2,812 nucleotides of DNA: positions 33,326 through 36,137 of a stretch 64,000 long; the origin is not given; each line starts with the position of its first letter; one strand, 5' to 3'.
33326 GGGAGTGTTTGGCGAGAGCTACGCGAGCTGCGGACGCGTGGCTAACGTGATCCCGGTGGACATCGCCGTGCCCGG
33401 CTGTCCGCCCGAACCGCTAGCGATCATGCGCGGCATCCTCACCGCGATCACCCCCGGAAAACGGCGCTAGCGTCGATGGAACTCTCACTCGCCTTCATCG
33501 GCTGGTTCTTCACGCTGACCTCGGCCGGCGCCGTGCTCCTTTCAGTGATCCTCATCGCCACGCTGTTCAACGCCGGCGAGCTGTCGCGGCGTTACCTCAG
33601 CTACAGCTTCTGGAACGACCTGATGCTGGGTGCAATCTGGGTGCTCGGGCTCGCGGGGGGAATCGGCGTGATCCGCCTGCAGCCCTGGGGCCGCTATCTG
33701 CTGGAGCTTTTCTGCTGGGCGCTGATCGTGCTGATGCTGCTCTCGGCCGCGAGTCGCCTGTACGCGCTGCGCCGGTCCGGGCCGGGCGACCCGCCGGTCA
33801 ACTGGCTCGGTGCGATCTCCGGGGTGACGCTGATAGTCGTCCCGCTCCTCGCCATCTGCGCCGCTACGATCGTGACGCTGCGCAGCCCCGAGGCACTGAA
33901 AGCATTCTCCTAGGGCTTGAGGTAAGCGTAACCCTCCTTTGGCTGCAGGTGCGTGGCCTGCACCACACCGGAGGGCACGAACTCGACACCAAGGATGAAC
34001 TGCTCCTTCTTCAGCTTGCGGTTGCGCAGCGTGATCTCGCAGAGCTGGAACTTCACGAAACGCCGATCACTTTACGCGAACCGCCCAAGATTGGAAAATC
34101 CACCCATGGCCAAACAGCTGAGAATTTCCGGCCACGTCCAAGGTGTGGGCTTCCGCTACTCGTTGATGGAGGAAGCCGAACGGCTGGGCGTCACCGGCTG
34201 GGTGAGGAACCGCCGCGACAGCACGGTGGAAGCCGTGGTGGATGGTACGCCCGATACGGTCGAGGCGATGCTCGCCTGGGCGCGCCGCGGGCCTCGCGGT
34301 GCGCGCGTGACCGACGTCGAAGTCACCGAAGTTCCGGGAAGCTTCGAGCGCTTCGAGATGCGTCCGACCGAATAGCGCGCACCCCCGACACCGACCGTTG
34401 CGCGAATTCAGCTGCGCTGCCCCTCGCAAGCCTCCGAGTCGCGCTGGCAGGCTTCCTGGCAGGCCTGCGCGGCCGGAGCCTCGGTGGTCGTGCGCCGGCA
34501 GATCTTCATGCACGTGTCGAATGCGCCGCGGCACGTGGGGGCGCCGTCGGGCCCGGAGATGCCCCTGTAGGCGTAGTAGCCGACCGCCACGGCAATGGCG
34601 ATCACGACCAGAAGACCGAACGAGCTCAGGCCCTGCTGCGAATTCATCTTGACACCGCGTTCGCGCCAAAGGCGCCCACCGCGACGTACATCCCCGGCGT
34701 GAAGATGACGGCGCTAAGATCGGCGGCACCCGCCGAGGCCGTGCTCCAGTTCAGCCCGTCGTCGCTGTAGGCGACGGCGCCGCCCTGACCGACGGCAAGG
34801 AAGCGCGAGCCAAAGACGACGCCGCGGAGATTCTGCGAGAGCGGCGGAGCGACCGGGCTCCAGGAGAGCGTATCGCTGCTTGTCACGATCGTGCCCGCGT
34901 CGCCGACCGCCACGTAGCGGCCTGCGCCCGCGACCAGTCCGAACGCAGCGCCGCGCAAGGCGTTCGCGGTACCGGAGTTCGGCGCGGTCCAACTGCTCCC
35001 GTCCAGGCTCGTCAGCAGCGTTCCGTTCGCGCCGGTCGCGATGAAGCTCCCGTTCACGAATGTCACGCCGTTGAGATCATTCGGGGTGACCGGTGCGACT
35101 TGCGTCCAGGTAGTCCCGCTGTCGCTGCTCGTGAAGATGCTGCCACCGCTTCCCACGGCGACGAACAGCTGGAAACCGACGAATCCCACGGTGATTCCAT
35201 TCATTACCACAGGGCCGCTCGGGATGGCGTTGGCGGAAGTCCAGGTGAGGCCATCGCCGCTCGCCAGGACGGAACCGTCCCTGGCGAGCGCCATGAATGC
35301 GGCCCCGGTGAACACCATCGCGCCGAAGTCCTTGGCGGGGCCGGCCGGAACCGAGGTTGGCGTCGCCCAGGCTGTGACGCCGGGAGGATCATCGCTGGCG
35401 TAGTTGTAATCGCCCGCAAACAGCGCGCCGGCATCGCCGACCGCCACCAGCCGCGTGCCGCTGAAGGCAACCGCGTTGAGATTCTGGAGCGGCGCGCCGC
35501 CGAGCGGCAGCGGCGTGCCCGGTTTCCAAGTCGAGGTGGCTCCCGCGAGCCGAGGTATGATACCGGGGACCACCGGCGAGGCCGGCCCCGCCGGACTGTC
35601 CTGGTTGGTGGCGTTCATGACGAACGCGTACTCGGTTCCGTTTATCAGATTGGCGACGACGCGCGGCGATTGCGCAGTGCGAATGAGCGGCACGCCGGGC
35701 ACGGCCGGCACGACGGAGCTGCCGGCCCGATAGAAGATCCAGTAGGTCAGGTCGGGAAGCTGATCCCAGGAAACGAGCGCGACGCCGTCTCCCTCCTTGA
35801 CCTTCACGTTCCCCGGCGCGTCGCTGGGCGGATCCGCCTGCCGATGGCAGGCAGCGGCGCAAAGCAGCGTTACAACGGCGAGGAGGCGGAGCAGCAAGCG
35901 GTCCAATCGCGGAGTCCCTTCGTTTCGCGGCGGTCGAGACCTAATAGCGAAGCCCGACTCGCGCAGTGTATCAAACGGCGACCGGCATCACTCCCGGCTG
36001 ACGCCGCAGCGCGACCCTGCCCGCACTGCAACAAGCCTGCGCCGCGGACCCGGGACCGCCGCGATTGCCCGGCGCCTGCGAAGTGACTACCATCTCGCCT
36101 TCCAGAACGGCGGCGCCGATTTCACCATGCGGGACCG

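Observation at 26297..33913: Minimal hyfBCEFGI-like module with no electron-input subunits, welded onto the metG transcription unit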

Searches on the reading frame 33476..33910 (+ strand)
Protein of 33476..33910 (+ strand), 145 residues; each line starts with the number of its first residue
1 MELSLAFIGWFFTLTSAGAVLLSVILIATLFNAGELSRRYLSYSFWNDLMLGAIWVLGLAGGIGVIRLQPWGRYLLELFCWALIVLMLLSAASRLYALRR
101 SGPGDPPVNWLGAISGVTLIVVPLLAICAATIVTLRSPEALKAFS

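Call 6: search_protein_families(library=pfam, proteins=[window:33476-33910:+])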
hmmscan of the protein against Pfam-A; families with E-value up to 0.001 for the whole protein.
window:33476-33910:+ (145 aa): 0 families

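Call 7: search_protein_families(library=ncbifam, proteins=[window:33476-33910:+])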
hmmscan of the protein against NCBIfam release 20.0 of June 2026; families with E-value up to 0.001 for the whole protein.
window:33476-33910:+ (145 aa): 0 families

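Call 49: find_homologous_proteins(query=window:33476-33910:+, max_evalue=0.001)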
Query window:33476-33910:+ (145 aa): 525 proteins with E <= 0.001 among 1217 candidates; the best 120 are listed.
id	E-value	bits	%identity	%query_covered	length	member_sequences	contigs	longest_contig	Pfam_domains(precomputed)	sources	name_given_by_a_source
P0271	6.5e-85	300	100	100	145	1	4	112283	-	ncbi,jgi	jgi:hypothetical protein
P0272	7.5e-76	271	90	100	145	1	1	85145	-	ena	-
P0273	8.2e-76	271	90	100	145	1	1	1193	-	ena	-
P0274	4.6e-75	268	90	100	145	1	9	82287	-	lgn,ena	-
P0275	1.8e-74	266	88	100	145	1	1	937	-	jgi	-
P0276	2.5e-74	266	86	100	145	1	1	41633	-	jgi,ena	-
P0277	4.0e-74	265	88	100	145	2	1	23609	-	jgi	jgi:hypothetical protein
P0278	3.8e-73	262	85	100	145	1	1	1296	-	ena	-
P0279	7.1e-73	261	87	100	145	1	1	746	-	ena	-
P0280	2.1e-72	260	83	100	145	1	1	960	-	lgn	-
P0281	3.9e-72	259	84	100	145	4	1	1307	-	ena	-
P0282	6.9e-72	258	85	100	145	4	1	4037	-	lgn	-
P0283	5.1e-71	255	84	100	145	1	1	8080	-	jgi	jgi:hypothetical protein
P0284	7.7e-70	251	81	100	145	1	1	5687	-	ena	-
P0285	8.6e-70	251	82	100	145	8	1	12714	-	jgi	-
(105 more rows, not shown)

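Call 82: predict_structure(alignment_id=A5)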
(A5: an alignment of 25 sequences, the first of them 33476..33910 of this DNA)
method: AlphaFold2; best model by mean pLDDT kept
length: 145 residues; sequences in the alignment: 25
mean_pLDDT: 85.7   pTM: 0.76
mean pLDDT of the five models: 85.7, 83.1, 67.7, 61.2, 56.1
residues with pLDDT >= 90: 63; 70-90: 70; 50-70: 12; < 50: 0
segments of 3 or more residues with pLDDT < 50: none
pLDDT, mean of each block of 10 residues (from residue 1): 86 94 87 76 76 92 94 95 90 77 69 80 91 92 87
secondary structure, 60 per line:
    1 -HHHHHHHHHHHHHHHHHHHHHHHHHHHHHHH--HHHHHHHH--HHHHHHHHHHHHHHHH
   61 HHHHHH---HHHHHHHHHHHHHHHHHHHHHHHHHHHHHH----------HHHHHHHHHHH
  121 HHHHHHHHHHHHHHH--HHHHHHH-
elements in order: H2-32 H35-42 H45-66 H70-99 H110-135 H138-144

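Call 84: fold_search(model_id=the predicted structure, library=pdb)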
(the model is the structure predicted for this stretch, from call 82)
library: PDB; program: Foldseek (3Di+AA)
matches with E <= 10: 193; with E <= 0.001: 0
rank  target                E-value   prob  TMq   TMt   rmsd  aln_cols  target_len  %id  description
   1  8y81_B                2.4e-01  0.94  0.45  0.42   7.9       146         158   14  Structure of the ige-fc bound to its high affinity receptor fc(epsilon)ri (released 2024-07-10)
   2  8k7t_B                6.7e-01  0.69  0.42  0.39   8.4       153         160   15  Mouse Fc epsilon RI in complex with mIgE Fc (released 2024-07-17)
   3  4nqi_D                7.4e-01  0.47  0.35  0.24  29.3       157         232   10  Structure of the N-terminal I-BAR domain (1-259) of D.Discoideum IBARa (released 2014-02-05)
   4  8d9o                  9.1e-01  0.44  0.38  0.29  12.9       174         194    9  De Novo Photosynthetic Reaction Center Protein in Apo-State (released 2022-09-28)
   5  9vo1_F                1.1e+00  0.38  0.38  0.22   9.2       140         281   14  Cryo-EM structure of Gi coupled Sphingosine 1-phosphate receptor bound with SAR247799 (released 2026-01-28)
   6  8u8f_R                1.1e+00  0.51  0.40  0.24   9.0       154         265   14  GPR3 Orphan G-coupled Protein Receptor in complex with Dominant Negative Gs. (released 2024-03-06)
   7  9m8v_A                1.2e+00  0.54  0.42  0.25   9.0       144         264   14  dimer-GPR3-Gs complex (released 2025-09-24)
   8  8u4p_R                1.3e+00  0.41  0.38  0.23   9.6       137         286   11  Structure of AMD3100-bound CXCR4/Gi complex (released 2024-03-13)
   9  4nqi_C                1.5e+00  0.35  0.38  0.26  28.6       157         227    8  Structure of the N-terminal I-BAR domain (1-259) of D.Discoideum IBARa (released 2014-02-05)
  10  6qzh                  1.5e+00  0.28  0.37  0.10   9.6       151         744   10  Structure of the human CC Chemokine Receptor 7 in complex with the intracellular allosteric antagonist Cmp2105 and the i (released 2019-09-04)
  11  7wu3_R                1.6e+00  0.38  0.40  0.24   9.2       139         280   17  Cryo-EM structure of the adhesion GPCR ADGRF1 in complex with miniGs (released 2022-04-27)
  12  8ww2_R                1.7e+00  0.44  0.42  0.25   9.4       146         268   15  GPR3/Gs complex (released 2024-02-14)
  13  8hbd_R                1.9e+00  0.16  0.30  0.18   9.5       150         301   11  Cryo-EM structure of IRL1620-bound ETBR-Gi complex (released 2023-03-22)
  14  6uuj_H                2.0e+00  0.23  0.36  0.33  25.4       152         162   12  Structure of PE5-PPE4-EspG3 complex from the type VII (ESX-3) secretion system, space group P212121 (released 2020-01-29)
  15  8zx5_R                2.0e+00  0.18  0.34  0.22  10.5       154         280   10  AM251-bound GPR55 in complex with G13 (released 2024-11-13)
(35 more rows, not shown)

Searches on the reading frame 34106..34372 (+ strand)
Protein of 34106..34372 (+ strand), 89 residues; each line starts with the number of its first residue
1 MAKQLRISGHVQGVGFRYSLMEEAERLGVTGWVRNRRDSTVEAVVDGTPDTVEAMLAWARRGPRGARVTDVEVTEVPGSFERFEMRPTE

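Call 6: search_protein_families(library=pfam, proteins=[window:34106-34372:+])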
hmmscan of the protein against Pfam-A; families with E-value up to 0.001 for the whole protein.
window:34106-34372:+ (89 aa): 1 family
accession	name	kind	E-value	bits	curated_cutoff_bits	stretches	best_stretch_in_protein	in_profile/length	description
PF00708.24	Acylphosphatase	-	1.6e-24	86.4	22.5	1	4-84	2-84/85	Acylphosphatase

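Call 7: search_protein_families(library=ncbifam, proteins=[window:34106-34372:+])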
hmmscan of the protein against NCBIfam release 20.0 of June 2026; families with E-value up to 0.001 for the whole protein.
window:34106-34372:+ (89 aa): 30 families (the best 25 are shown)
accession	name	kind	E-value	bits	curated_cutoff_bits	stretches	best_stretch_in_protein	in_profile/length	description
NF011010.0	PRK14436.1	equivalog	1.5e-26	92.6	117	1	4-80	7-84/91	acylphosphatase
NF010996.0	PRK14421.1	equivalog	4.5e-26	90.8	98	1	3-76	6-79/99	acylphosphatase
NF011004.0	PRK14430.1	equivalog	3.5e-25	88.2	101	1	4-88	7-91/92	acylphosphatase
NF010999.0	PRK14425.1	equivalog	2e-24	85.6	106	1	2-75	7-80/94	acylphosphatase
NF010998.0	PRK14424.1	equivalog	7.8e-24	83.7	100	1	5-84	15-96/98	acylphosphatase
NF011000.0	PRK14426.1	equivalog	1.1e-22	79.8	89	1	5-86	8-92/92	acylphosphatase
NF011013.0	PRK14441.1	equivalog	2.8e-22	78.6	114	1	5-86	9-92/93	acylphosphatase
NF011014.0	PRK14442.1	equivalog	3.1e-22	78.8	98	1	6-77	9-80/91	acylphosphatase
NF011019.0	PRK14448.1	equivalog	2.2e-21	75.8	100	1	2-85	3-88/90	acylphosphatase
NF011001.0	PRK14427.1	equivalog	2.2e-19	69.7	100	1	5-85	21-103/105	acylphosphatase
NF011023.0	PRK14452.1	equivalog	2.5e-19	69.4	113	1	5-79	24-98/107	acylphosphatase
NF011020.0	PRK14449.1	equivalog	2.1e-18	66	103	1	4-84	6-88/90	acylphosphatase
NF011011.0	PRK14438.1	equivalog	2.8e-18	65.8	109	1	6-86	8-90/91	acylphosphatase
NF011016.0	PRK14444.1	equivalog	2.9e-18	66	103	1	6-74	9-77/92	acylphosphatase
NF011022.0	PRK14451.1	equivalog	8.6e-18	64.4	91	1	5-77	9-81/91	acylphosphatase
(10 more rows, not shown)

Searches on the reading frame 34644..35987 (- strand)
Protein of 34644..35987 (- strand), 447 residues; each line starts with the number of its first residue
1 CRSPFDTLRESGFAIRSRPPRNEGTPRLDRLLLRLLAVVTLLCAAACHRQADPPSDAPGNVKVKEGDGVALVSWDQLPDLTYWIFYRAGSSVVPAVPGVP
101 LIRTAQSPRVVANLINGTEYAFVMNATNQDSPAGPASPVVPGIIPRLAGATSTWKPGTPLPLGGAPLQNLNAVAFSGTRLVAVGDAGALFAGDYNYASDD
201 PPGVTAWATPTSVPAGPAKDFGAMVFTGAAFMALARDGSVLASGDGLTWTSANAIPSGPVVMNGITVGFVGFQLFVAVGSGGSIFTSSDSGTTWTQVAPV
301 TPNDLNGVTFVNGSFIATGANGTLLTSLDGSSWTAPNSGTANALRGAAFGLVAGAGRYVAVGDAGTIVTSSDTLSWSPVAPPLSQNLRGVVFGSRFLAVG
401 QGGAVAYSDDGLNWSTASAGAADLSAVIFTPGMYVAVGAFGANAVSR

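Call 35: search_protein_families(library=pfam, proteins=[window:34644-35987:-], max_evalue=0.00001)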
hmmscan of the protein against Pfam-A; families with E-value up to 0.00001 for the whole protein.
window:34644-35987:- (447 aa): 1 family
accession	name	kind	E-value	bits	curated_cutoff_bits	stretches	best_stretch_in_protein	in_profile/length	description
PF19755.4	DUF6242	-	3.1e-10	40.7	29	0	273-333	154-217/217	Domain of unknown function (DUF6242)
